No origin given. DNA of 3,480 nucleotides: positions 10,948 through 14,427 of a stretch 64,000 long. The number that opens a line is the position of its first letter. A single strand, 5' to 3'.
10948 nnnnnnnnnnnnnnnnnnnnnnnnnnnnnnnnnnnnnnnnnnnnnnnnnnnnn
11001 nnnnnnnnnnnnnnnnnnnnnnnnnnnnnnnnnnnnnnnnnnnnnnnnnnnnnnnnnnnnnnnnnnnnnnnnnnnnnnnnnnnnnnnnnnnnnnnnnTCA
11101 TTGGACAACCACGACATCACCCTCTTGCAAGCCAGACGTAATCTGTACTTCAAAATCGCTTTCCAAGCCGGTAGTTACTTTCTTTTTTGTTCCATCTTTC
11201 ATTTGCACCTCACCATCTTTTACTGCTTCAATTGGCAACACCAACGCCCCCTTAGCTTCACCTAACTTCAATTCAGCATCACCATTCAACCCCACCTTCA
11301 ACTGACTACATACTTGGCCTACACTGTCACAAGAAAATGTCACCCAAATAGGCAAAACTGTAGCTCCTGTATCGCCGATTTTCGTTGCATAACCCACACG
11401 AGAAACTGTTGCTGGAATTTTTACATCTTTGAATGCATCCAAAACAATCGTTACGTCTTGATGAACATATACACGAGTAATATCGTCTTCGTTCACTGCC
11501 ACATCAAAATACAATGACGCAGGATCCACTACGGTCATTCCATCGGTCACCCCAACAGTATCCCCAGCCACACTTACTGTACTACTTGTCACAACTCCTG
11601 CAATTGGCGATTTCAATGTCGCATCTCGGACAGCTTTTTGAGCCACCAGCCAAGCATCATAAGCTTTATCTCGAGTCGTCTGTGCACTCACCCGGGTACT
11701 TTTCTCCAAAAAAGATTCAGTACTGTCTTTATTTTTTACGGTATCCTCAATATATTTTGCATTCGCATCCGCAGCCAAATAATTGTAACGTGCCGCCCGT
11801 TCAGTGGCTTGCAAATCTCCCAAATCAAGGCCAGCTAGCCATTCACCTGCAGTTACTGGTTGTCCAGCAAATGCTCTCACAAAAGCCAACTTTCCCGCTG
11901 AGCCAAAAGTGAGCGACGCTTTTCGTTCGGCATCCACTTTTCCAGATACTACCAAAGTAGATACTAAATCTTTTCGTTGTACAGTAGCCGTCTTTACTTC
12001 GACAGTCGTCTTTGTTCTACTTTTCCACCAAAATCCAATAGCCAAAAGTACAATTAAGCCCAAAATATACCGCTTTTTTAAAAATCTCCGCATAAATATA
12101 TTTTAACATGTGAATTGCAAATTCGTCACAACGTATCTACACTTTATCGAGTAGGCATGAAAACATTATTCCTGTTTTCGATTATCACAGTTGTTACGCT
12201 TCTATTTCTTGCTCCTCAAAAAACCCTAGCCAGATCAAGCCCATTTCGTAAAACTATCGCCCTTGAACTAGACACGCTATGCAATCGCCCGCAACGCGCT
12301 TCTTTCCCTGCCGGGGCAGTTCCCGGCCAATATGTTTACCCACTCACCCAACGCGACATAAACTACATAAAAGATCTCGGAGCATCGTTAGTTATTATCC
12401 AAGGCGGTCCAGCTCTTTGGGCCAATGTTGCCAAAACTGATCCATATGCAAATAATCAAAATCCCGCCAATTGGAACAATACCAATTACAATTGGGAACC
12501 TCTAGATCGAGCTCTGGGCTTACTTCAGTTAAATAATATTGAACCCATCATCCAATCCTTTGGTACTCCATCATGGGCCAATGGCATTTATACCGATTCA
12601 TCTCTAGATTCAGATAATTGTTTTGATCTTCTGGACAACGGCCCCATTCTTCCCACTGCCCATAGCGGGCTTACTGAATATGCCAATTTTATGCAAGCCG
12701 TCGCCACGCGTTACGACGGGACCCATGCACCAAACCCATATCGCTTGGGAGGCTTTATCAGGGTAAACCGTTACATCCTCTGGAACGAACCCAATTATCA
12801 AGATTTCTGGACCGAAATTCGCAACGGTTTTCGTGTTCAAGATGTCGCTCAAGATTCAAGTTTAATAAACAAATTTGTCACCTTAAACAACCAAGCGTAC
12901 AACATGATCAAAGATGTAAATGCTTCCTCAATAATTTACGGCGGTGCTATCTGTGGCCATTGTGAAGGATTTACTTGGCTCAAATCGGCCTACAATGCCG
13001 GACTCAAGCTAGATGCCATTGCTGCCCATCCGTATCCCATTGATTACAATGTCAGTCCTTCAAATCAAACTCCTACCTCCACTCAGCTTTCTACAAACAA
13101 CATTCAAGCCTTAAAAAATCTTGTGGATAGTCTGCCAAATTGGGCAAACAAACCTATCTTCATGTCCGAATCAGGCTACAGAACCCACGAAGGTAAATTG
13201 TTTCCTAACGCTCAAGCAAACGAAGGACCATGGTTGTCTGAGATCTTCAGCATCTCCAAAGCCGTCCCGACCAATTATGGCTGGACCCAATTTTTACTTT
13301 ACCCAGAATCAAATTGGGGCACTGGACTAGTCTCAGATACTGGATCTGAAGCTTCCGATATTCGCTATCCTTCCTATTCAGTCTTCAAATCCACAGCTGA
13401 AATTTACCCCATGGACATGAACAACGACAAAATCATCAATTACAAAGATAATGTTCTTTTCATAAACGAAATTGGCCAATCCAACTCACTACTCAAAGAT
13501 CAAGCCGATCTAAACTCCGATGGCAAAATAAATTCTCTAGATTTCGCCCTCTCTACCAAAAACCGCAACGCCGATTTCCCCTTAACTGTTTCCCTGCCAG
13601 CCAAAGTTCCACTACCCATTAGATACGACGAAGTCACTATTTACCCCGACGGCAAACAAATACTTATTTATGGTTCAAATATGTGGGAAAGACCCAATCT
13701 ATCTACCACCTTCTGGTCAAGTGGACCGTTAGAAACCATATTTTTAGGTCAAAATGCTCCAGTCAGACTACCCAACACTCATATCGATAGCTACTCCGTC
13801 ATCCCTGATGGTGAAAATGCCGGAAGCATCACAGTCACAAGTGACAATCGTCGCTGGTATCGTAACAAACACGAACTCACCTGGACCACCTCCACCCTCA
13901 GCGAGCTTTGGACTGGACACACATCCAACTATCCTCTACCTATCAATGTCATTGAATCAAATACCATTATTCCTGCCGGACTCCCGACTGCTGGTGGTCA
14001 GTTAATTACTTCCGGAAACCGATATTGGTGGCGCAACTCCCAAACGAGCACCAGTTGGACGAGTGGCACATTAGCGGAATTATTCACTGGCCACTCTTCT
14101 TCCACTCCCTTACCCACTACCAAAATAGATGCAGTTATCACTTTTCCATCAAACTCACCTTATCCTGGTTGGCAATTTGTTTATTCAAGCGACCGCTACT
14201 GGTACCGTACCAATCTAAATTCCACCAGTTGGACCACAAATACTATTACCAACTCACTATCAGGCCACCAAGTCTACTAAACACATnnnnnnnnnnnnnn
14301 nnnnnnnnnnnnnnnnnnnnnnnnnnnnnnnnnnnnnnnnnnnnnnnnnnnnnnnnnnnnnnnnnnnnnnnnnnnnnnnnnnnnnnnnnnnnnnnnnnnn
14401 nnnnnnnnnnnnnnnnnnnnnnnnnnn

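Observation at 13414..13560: Canonical type-I-like dockerin inside the glycoside hydrolase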

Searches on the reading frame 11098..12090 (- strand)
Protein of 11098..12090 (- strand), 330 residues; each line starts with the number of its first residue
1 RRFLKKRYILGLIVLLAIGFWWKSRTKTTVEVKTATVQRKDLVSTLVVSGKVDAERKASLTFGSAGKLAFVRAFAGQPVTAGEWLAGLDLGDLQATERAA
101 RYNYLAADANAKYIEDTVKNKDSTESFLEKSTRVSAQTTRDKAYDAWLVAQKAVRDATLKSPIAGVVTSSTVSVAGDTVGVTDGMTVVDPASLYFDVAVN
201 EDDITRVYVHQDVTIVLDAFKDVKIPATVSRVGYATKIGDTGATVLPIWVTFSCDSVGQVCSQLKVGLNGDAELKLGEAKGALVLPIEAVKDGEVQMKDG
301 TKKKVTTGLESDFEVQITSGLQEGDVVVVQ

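Call 8: search_protein_families(library=pfam, proteins=[window:11098-12090:-], max_evalue=0.1)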
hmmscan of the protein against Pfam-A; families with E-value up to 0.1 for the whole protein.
window:11098-12090:- (330 aa): 3 families
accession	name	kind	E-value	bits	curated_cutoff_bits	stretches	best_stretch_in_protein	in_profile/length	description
PF13437.12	HlyD_3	-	4.7e-12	47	22.2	1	158-236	1-80/106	HlyD family secretion protein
PF16576.10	HlyD_D23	-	8.1e-10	38.8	30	1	50-232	10-184/214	Barrel-sandwich domain of CusB or HlyD membrane-fusion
PF00529.27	CusB_dom_1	-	0.012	16.2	26.5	0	31-257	3-57/89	Cation efflux system protein CusB domain 1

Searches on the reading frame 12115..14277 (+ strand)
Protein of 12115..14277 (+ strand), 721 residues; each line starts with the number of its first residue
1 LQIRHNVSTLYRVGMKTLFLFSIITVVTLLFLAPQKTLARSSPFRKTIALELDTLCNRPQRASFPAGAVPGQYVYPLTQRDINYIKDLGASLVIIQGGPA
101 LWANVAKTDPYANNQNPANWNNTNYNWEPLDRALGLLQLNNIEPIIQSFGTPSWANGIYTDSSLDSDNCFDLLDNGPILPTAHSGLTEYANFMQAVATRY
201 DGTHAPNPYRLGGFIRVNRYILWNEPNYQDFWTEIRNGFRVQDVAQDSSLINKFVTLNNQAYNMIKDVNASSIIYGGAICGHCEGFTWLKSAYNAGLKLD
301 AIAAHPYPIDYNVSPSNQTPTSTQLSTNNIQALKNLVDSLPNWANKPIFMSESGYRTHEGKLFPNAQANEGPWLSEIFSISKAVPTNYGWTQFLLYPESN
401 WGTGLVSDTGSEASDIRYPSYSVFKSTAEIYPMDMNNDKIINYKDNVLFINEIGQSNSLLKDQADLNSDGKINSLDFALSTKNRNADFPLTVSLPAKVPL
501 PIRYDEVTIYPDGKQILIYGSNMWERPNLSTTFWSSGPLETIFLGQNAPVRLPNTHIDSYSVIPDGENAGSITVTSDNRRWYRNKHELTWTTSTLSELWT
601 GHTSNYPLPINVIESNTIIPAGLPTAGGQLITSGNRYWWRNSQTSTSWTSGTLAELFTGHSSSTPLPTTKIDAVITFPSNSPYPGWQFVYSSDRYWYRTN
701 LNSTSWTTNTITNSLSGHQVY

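Call 3: search_protein_families(library=pfam, proteins=[window:12115-14277:+], max_evalue=10)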
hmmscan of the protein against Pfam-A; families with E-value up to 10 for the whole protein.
window:12115-14277:+ (721 aa): 3 families
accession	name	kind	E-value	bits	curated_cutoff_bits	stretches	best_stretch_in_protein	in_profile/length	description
PF00404.24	Dockerin_1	-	4.7e-07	30.3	22.9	1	433-479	2-51/57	Dockerin type I domain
PF01229.23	Glyco_hydro_39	-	0.0067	15.7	26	1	220-353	152-271/472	Glycosyl hydrolases family 39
PF25546.1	DUF7925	-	0.096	12.9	26.5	1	670-712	74-109/185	Domain of unknown function (DUF7925)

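Call 11: find_homologous_proteins(query=window:12157-14277:+)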
Query window:12157-14277:+ (707 aa): 4 proteins with E <= 0.001 among 8000 candidates.
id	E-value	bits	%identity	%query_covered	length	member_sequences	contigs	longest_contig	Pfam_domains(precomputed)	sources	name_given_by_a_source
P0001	0.0e+0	1639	100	100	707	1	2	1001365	PF00404.25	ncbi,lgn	-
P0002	4.3e-8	50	27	48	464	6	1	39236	PF00150.25,PF11790.15,PF01229.23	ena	-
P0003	2.0e-6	45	27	49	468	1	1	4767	PF18989.6,PF00150.25,PF01229.23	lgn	-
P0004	3.0e-4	37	26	40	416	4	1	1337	PF00150.25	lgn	-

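Call 12: find_encoding_contigs(protein=P0001, flank=10000, max_places=4)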
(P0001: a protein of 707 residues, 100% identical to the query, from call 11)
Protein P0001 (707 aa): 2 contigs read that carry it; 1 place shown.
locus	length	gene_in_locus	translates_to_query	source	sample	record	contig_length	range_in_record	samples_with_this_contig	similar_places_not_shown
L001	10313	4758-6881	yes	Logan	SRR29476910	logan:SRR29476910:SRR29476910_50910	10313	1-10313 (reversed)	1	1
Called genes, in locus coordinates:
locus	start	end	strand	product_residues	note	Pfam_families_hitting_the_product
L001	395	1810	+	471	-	-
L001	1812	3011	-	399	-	PF12704:MacB_PCD, PF02687:FtsX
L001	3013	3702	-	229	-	PF00005:ABC_tran, PF02463:SMC_N, PF13304:AAA_21 (weak)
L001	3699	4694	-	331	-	-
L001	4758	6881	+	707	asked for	PF00404:Dockerin_1 (weak)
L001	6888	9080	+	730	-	-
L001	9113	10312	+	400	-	?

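Call 16: search_solved_structures(query=window:12157-14277:+, max_evalue=10, show_alignments=3)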
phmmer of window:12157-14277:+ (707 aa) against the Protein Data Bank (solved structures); distinct sequences matched with E-value up to 10: 6.
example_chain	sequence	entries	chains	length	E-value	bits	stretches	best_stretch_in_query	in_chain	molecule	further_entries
3ul4_B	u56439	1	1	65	0.012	17.2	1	419-464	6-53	Cellulosome enzyme, dockerin type I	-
2y3n_B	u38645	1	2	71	0.033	15.8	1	420-464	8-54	CELLULOSOMAL FAMILY-48 PROCESSIVE GLYCOSIDE HYDROLASE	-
1daq_A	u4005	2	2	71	0.038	15.6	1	419-465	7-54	ENDOGLUCANASE SS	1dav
2mte_A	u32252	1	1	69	0.042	15.4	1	419-465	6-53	Cellulose 1,4-beta-cellobiosidase (reducing end) CelS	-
9xqs_a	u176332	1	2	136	0.77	11.2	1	411-462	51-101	PHIKZ062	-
6kg9_A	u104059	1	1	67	1.6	10.2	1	419-464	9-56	And cellulose-binding endoglucanase family 9 CelL ortholog dockerin domain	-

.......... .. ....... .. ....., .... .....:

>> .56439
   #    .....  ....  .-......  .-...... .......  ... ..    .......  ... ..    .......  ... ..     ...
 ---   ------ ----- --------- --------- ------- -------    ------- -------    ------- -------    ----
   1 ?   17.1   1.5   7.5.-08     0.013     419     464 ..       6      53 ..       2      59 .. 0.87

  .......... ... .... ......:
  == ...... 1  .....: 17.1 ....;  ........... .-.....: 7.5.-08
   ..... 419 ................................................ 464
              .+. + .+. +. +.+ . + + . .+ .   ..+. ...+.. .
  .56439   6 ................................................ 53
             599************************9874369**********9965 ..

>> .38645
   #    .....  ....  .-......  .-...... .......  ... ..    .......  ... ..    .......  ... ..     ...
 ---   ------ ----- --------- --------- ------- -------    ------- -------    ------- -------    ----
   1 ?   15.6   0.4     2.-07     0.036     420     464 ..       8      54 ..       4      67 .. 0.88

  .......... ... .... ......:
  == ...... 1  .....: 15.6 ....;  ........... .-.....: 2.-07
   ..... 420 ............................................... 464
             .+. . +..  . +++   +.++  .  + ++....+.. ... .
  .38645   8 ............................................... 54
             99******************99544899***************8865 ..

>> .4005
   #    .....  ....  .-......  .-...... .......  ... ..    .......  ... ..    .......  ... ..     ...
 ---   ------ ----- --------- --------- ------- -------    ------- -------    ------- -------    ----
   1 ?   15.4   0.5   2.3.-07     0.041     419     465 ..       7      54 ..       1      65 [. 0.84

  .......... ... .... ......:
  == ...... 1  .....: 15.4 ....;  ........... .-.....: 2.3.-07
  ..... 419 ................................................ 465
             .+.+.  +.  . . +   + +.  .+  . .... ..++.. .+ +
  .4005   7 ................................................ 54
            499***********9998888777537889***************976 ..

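Call 34: find_related_loci(query=P0005, collection=genome_contigs, flank=10000)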
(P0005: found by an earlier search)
Query P0005 (730 aa) in genome_contigs; peptide patterns used: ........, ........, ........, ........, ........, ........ (x = any residue, [..] = any of these).
54 stretches matched a pattern, but none encodes a relative of the query by tblastn (E <= 1e-3).

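Call 45: find_related_loci(query=P0001, collection=metagenome_contigs, flank=6000)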
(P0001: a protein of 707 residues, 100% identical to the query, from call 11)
Query P0001 (707 aa) in metagenome_contigs; peptide patterns used: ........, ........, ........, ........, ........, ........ (x = any residue, [..] = any of these).
26 stretches matched a pattern, but none encodes a relative of the query by tblastn (E <= 1e-3).

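Call 51: search_protein_families(library=ncbifam, proteins=[P0001, P0005, P0006], max_evalue=0.01)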
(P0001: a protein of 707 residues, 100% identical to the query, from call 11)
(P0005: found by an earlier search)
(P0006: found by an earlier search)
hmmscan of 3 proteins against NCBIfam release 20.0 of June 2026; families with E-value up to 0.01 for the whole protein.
P0001 (707 aa): 0 families

P0005 (730 aa): 0 families

P0006 (707 aa): 0 families

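Call 61: predict_structure(alignment_id=A3)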
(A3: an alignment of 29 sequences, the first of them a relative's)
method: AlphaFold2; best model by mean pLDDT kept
length: 707 residues; sequences in the alignment: 29
mean_pLDDT: 60.9   pTM: 0.50
mean pLDDT of the five models: 60.9, 60.3, 59.8, 58.7, 58.5
residues with pLDDT >= 90: 47; 70-90: 206; 50-70: 203; < 50: 251
segments of 3 or more residues with pLDDT < 50: 20-63, 80-86, 138-147, 149-151, 153-169, 212-218, 342-345, 377-402, 475-497, 505-525, 532-541, 548-555, 571-576, 578-612, 646-648, 698-707
pLDDT, mean of each block of 10 residues (from residue 1): 87 77 38 42 30 27 56 56 48 66 77 84 82 65 45 43 46 82 91 84 85 50 58 81 91 93 64 81 85 56 52 64 77 63 47 61 63 48 43 46 54 66 83 89 80 89 82 45 31 45 46 35 47 44 50 51 55 46 29 29 35 58 66 68 53 63 74 80 80 67 37
secondary structure, 60 per line:
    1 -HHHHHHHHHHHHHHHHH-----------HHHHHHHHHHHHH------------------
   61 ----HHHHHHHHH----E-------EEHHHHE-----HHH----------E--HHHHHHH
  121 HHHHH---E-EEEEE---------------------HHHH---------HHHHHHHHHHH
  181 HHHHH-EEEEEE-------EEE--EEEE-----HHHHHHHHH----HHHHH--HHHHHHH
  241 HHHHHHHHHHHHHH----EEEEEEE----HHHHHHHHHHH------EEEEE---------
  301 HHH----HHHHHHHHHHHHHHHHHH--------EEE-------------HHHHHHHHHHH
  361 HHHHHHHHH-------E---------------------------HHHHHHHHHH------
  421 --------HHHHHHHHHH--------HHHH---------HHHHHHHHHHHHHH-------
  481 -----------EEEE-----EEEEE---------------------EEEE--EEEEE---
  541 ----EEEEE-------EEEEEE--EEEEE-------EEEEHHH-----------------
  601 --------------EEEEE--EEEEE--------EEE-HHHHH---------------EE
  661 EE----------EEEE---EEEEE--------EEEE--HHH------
elements in order (helices of 4 or more, strands of 3 or more residues): H2-18 H30-42 H65-73 H88-91 H114-125 E131-135 H157-160 H170-185 E187-192 E200-202 E205-208 H214-222 H227-231 H234-254 E259-265 H270-280 E287-291 H308-325 E334-336 H350-369 H405-414 H429-438 H447-450 H460-473 E492-495 E501-505 E527-530 E533-537 E545-549 E557-562 E565-569 E577-580 E615-619 E622-626 E635-637 H639-643 E659-662 E673-676 E680-684 E693-696

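Call 63: fold_search(model_id=the predicted structure, library=pdb)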
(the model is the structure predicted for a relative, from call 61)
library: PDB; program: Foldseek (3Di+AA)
matches with E <= 10: 1157; with E <= 0.001: 73
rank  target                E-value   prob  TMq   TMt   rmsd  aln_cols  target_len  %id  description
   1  6gp5_B                1.1e-05  1.00  0.28  0.58   7.7       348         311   13  Beta-1,4-galactanase from Bacteroides thetaiotaomicron (released 2018-12-26)
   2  8i0j_B                1.8e-05  1.00  0.26  0.36   6.8       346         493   16  JB13GH39P28 mutant-D41G (released 2024-04-24)
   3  6y2k                  2.6e-05  1.00  0.32  0.35   8.6       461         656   12  Crystal structure of beta-galactosidase from the psychrophilic Marinomonas ef1 (released 2020-05-20)
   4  8i0j_A                2.9e-05  1.00  0.26  0.36   6.9       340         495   16  JB13GH39P28 mutant-D41G (released 2024-04-24)
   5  2gft_A                3.1e-05  1.00  0.24  0.41  12.5       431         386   10  Crystal structure of the E263A nucleophile mutant of Bacillus licheniformis endo-beta-1,4-galactanase in complex with  (released 2006-06-13)
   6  4ekj                  3.3e-05  1.00  0.26  0.35   7.3       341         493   17  Crystal structure of a monomeric beta-xylosidase from Caulobacter crescentus CB15 (released 2012-09-26)
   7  6gpa_B                3.9e-05  1.00  0.27  0.55   7.5       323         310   14  Beta-1,4-galactanase from Bacteroides thetaiotaomicron with galactose (released 2018-12-26)
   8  1ur0_A                5.1e-05  1.00  0.25  0.43  11.4       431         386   13  The structure of endo-beta-1,4-galactanase from Bacillus licheniformis in complex with two oligosaccharide products. (released 2004-10-20)
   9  8i0x_A                5.4e-05  1.00  0.26  0.36   6.4       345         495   16  Beta-Xylosidase JB13GH39P28 showing salt/ethanol/trypsin tolerance, low-pH/low-Temperature activity, and transformatio (released 2024-04-24)
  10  6wgd_C                6.7e-05  1.00  0.29  0.42   7.2       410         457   15  Crystal structure of a 6-phospho-beta-glucosidase from Bacillus licheniformis (released 2020-11-25)
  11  7dv7_B                6.7e-05  1.00  0.26  0.50   9.1       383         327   14  Structure of a novel beta-mannanase BaMan113A from Bacillus sp. N16-5. (released 2021-06-02)
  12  5uj6_B                7.1e-05  1.00  0.27  0.23   6.9       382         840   10  Crystal Structure of Bacteroides Uniformis beta-glucuronidase (released 2017-06-28)
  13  6ier                  7.5e-05  1.00  0.28  0.46   8.4       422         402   12  Apo structure of a beta-glucosidase 1317 (released 2019-07-24)
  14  1ur0_B                7.5e-05  1.00  0.26  0.43  11.2       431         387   13  The structure of endo-beta-1,4-galactanase from Bacillus licheniformis in complex with two oligosaccharide products. (released 2004-10-20)
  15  4xv0                  8.4e-05  1.00  0.26  0.55   8.7       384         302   14  Crystal structure of an endo-beta-1,4-xylanase (glycoside hydrolase family 10/GH10) enzyme from Trichoderma reesei (released 2015-02-11)
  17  6gp5_A                8.9e-05  1.00  0.27  0.54   7.5       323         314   14  Beta-1,4-galactanase from Bacteroides thetaiotaomicron (released 2018-12-26)
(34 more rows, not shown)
